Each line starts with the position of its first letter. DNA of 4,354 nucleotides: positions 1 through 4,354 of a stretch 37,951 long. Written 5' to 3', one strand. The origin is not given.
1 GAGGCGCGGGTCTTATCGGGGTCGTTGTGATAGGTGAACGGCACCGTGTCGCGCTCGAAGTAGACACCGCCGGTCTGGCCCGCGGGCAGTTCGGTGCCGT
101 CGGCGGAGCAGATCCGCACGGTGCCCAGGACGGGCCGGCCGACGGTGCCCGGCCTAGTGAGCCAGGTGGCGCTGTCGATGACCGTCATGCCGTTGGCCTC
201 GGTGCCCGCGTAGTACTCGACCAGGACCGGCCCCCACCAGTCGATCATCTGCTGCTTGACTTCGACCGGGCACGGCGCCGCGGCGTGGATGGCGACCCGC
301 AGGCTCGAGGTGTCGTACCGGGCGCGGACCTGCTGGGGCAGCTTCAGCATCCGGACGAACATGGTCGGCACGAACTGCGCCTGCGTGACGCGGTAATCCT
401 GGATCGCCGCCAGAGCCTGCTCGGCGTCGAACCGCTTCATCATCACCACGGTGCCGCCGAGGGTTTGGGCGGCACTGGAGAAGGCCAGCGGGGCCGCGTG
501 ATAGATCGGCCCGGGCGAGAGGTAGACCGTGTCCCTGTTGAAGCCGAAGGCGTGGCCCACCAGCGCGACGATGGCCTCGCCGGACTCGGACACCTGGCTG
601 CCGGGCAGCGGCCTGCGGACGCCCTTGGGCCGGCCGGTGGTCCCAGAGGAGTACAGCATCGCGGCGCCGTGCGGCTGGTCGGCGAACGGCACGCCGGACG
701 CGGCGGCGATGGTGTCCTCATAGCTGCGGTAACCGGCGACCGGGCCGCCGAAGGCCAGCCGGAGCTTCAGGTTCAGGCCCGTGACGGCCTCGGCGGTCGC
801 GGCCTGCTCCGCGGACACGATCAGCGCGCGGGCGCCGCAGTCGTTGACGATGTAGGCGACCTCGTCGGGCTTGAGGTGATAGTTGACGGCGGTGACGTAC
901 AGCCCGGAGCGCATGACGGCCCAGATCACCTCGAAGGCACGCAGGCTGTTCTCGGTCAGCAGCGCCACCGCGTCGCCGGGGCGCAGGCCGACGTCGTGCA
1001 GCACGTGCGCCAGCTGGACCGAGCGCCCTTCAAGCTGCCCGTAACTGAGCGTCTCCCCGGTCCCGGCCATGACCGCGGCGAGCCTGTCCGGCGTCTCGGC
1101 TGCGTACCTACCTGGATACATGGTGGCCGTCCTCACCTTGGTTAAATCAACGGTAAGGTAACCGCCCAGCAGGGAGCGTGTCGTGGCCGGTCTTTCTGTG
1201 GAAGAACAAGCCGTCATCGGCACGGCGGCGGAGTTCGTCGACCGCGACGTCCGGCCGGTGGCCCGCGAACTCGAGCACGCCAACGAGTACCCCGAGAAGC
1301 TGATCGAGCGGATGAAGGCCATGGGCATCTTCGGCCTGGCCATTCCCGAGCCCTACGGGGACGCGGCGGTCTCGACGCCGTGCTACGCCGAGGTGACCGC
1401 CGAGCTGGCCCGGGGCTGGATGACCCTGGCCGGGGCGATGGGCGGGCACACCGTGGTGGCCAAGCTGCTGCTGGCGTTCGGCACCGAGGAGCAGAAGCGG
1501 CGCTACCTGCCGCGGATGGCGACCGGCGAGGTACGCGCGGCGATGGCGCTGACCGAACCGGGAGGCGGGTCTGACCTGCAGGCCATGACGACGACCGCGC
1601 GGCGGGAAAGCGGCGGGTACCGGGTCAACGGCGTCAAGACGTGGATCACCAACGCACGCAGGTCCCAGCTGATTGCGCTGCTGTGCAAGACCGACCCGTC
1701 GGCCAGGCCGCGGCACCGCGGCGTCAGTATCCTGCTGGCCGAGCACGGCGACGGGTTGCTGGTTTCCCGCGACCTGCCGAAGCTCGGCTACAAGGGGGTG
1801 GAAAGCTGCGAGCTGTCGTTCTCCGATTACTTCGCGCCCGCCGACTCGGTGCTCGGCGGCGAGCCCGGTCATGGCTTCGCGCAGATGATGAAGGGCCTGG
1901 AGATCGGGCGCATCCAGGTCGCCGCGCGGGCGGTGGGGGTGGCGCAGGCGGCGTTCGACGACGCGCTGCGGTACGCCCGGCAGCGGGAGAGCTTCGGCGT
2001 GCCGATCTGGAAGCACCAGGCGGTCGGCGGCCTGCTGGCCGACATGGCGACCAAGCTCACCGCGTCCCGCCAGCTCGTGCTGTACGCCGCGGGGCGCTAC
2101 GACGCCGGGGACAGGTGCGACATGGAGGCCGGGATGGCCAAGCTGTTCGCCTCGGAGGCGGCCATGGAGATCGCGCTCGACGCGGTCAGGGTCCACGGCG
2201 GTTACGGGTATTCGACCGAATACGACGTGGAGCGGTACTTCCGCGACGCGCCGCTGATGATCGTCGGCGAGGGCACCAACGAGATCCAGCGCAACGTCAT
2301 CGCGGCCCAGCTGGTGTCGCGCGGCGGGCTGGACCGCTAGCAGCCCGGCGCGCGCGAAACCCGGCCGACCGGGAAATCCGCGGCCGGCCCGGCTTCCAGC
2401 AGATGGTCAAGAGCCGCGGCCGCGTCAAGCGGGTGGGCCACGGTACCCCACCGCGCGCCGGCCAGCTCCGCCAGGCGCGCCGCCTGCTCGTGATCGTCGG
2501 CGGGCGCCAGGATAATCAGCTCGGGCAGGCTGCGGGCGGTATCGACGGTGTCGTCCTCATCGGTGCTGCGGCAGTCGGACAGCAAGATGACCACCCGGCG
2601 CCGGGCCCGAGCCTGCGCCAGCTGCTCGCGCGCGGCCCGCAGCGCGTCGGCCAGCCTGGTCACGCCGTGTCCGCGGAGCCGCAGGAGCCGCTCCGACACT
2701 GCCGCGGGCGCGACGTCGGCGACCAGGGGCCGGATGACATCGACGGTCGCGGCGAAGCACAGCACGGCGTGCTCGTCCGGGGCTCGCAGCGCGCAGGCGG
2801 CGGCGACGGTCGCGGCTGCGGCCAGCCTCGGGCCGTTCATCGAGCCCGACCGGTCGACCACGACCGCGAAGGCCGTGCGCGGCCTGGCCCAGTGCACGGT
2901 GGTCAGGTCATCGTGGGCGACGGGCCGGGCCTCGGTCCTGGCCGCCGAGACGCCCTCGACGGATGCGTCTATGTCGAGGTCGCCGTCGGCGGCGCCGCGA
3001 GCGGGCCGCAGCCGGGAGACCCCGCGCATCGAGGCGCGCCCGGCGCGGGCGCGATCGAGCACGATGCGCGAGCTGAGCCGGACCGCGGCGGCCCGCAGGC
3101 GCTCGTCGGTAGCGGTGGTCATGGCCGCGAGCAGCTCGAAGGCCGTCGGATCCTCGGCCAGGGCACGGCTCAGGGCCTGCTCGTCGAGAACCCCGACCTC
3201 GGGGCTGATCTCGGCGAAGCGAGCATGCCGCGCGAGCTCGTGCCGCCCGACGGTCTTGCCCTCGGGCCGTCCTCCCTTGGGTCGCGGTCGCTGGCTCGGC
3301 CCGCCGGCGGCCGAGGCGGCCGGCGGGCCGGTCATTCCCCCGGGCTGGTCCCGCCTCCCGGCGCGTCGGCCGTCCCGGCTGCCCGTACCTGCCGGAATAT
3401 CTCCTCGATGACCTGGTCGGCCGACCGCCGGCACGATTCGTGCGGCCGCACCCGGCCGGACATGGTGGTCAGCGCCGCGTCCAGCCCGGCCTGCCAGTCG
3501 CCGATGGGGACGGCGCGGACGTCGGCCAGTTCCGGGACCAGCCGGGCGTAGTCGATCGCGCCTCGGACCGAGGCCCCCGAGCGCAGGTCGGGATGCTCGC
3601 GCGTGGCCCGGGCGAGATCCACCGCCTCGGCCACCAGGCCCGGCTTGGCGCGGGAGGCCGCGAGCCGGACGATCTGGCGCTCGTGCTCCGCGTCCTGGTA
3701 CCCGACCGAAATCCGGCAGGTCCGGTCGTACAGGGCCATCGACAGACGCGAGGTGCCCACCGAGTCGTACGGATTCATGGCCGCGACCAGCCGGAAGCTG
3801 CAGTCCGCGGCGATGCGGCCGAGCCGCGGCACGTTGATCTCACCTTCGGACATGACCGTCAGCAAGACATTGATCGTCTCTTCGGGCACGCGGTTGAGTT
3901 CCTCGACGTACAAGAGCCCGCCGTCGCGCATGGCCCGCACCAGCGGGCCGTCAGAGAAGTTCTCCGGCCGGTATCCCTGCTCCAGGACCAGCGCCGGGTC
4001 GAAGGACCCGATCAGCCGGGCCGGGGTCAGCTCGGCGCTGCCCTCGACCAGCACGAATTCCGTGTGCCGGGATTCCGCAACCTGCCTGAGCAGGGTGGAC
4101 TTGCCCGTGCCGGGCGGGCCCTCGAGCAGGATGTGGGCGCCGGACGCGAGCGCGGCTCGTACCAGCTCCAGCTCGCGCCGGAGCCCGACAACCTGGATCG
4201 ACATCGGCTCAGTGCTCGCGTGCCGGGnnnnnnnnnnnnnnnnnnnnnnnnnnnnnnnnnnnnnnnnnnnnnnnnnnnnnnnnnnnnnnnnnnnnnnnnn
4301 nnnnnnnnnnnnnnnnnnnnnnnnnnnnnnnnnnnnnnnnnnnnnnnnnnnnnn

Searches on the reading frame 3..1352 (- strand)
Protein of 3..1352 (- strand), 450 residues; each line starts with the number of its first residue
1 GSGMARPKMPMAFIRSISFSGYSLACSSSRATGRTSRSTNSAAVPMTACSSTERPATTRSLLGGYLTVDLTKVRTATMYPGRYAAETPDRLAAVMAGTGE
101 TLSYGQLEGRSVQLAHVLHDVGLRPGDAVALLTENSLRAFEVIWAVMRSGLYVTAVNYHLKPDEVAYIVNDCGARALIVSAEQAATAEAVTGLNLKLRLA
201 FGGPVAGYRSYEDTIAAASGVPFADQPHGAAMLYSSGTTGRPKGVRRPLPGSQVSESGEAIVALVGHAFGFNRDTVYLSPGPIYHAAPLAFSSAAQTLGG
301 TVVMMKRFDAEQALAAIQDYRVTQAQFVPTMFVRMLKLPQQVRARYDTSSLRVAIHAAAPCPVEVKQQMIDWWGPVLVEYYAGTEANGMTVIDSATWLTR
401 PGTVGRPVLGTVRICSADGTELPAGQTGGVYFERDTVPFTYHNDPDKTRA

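Call 83: search_protein_families(library=pfam, proteins=[window:3-1352:-], max_evalue=0.0001)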
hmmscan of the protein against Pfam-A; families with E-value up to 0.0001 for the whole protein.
window:3-1352:- (450 aa): 1 family
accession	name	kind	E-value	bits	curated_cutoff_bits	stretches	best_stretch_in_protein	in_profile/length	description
PF00501.34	AMP-binding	-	3.4e-65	220.7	29.9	1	83-437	4-379/384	AMP-binding enzyme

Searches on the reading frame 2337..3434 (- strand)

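Call 71: search_protein_families(library=pfam, proteins=[window:2337-3434:-], max_evalue=0.0001)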
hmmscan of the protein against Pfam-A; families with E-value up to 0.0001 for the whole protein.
window:2337-3434:- (365 aa): 3 families
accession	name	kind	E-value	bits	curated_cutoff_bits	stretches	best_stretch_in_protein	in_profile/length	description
PF13519.12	VWA_2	-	1.1e-10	42.5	27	1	190-287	2-105/107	von Willebrand factor type A domain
PF05762.20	VWA_CoxE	-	9.4e-08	32.2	26.4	1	127-314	28-190/222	VWA domain containing CoxE-like protein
PF00092.34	VWA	-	7.4e-06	26.7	23.8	1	191-302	4-129/174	von Willebrand factor type A domain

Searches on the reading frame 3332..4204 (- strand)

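Call 71: search_protein_families(library=pfam, proteins=[window:3332-4204:-], max_evalue=0.0001)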
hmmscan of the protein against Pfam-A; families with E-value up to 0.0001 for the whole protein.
window:3332-4204:- (290 aa): 10 families
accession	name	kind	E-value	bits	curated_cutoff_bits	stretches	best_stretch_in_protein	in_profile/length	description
PF07728.20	AAA_5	-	3.5e-26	92.3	22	1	24-161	1-138/139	AAA domain (dynein-related subfamily)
PF07726.17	AAA_3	-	1.6e-14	54.3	27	1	24-161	1-128/131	ATPase family associated with various cellular activities (AAA)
PF01078.27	Mg_chelatase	-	2.9e-09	37.1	20.3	0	95-147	107-160/207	Magnesium chelatase, subunit ChlI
PF00158.32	Sigma54_activat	-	8.3e-08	32.5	20.2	1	9-162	9-162/168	Sigma-54 interaction domain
PF00493.29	MCM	-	9.6e-08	31.8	23.3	1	18-147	53-175/224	MCM P-loop domain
PF13191.12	AAA_16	-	3.4e-07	31.3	32.6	1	4-70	1-75/167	AAA ATPase domain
PF00004.35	AAA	-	1.5e-06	29.1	21.2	1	25-134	1-99/131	ATPase family associated with various cellular activities (AAA)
PF13401.12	AAA_22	-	1.5e-06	29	27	1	23-119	6-109/130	AAA domain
PF20030.5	bpMoxR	-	3.1e-06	26.8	27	1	6-137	15-137/205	MoxR domain in the MoxR-vWA-beta-propeller ternary systems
PF13604.12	AAA_30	-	4.6e-05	23.7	27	1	13-57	8-53/191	AAA domain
